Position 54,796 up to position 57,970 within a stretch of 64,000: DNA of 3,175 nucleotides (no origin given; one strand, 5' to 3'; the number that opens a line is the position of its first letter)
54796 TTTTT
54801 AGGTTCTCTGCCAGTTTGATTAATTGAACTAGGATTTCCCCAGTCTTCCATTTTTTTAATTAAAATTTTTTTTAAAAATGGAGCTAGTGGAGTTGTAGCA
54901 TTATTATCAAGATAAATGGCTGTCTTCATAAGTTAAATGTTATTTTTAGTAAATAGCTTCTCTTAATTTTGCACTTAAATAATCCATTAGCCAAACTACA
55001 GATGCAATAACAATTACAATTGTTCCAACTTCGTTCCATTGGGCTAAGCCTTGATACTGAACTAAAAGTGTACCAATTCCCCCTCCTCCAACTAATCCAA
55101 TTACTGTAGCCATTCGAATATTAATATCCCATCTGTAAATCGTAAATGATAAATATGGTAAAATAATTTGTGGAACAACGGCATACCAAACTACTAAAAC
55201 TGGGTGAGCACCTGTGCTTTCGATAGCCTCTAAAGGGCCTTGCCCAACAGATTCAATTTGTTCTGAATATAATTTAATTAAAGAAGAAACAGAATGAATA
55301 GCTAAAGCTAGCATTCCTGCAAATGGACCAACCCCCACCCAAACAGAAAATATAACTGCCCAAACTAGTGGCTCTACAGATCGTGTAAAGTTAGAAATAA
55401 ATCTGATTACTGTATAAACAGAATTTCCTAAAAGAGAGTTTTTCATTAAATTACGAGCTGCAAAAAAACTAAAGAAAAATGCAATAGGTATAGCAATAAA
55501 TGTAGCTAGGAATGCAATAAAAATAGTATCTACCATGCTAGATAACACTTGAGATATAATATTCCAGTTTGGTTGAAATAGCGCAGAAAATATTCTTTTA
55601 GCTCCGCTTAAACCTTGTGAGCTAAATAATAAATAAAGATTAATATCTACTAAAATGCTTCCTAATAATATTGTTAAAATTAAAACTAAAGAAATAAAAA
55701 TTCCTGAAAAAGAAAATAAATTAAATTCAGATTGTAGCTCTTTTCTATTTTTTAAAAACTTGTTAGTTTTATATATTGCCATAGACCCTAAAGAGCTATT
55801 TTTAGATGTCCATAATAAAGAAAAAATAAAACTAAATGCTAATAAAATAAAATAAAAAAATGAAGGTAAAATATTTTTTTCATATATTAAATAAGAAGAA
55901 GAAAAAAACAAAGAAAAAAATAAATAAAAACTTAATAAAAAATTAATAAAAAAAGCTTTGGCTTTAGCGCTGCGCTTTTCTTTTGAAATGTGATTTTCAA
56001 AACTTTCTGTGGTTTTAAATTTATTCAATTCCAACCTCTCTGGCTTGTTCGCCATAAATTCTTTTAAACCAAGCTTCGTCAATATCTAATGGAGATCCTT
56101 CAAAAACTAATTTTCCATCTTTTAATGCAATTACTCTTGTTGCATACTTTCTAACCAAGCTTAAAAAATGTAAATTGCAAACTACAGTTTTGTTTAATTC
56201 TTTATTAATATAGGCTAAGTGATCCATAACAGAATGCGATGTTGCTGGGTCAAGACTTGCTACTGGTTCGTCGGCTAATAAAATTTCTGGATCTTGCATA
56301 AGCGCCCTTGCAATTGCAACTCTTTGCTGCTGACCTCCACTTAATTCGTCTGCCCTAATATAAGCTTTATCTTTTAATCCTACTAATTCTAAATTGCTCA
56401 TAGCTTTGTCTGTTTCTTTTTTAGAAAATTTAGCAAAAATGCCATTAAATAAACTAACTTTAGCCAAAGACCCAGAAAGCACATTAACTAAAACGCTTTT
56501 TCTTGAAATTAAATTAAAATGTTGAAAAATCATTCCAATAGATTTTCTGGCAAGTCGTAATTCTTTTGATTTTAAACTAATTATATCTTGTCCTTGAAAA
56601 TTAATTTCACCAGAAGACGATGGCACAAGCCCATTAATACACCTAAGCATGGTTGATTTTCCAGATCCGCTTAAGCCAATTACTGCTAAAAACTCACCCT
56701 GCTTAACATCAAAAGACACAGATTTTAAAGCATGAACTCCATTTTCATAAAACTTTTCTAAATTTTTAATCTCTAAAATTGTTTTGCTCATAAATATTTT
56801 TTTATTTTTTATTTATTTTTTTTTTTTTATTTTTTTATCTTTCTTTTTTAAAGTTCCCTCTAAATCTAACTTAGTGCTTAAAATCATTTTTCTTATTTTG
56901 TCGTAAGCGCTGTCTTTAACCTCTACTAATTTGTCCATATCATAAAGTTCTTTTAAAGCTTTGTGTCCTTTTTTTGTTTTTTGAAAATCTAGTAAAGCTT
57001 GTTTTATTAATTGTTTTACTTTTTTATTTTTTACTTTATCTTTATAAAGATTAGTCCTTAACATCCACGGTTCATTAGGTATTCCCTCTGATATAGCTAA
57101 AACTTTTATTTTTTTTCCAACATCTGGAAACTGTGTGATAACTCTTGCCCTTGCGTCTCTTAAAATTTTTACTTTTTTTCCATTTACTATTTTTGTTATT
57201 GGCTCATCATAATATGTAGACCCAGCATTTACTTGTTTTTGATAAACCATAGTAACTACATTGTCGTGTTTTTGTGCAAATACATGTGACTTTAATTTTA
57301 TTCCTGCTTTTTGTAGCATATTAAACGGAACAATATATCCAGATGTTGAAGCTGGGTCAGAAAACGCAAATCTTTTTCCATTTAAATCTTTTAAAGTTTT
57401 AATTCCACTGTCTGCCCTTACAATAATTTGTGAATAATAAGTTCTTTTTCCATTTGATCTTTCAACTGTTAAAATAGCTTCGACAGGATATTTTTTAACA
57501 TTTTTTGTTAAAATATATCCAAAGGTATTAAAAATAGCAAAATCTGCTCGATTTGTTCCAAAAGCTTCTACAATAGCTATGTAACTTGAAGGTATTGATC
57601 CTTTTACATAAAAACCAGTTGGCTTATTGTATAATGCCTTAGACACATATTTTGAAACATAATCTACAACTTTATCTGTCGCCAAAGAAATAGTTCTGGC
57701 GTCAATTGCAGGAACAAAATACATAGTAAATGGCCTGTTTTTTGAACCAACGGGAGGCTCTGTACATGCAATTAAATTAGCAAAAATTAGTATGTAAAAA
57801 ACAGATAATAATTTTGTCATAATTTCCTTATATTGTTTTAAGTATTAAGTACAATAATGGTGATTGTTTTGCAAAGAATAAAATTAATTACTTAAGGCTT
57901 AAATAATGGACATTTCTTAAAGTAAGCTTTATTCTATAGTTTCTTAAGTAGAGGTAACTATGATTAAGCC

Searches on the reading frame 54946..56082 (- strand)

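Call 48: search_protein_families(library=pfam, proteins=[window:54946-56082:-], max_evalue=0.001)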
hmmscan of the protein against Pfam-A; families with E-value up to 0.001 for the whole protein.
window:54946-56082:- (378 aa): 1 family
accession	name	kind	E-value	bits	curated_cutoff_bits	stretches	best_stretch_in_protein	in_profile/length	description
PF00528.27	BPD_transp_1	-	3.8e-11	43.5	26.4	1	203-366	3-167/184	Binding-protein-dependent transport system inner membrane component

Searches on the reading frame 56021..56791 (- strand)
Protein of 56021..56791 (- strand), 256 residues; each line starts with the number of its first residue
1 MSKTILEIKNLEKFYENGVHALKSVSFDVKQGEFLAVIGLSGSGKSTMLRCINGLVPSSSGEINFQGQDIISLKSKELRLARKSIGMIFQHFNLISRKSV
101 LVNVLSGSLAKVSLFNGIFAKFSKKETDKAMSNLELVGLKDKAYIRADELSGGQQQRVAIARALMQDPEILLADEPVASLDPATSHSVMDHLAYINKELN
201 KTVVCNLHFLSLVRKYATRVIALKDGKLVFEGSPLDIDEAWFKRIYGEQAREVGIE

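Call 48: search_protein_families(library=pfam, proteins=[window:56021-56791:-], max_evalue=0.001)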
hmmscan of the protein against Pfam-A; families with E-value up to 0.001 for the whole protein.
window:56021-56791:- (256 aa): 4 families
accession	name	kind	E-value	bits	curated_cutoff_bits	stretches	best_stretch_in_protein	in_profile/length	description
PF00005.33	ABC_tran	-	8.6e-37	127.2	25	1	22-178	1-137/137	ABC transporter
PF13304.12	AAA_21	-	8.6e-06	26.4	27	0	124-192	220-283/304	AAA domain, putative AbiEii toxin, Type IV TA system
PF02463.25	SMC_N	-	0.00025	21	40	1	31-196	23-187/220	RecF/RecN/SMC N terminal domain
PF20703.3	nSTAND1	-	0.00079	19.6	27.1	0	27-60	28-59/379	Novel STAND NTPase 1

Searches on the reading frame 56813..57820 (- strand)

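Call 92: search_protein_families(library=pfam, proteins=[window:56813-57820:-], max_evalue=0.0001)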
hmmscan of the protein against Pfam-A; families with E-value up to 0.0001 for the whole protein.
window:56813-57820:- (335 aa): 2 families
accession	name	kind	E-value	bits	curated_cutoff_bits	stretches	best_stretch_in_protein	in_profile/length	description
PF12974.12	Phosphonate-bd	-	6.6e-49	166.9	27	1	35-306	3-242/242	ABC transporter, phosphonate, periplasmic substrate-binding protein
PF09084.16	NMT1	-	5.8e-12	46.4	20.5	1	78-221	29-167/216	NMT1/THI5 like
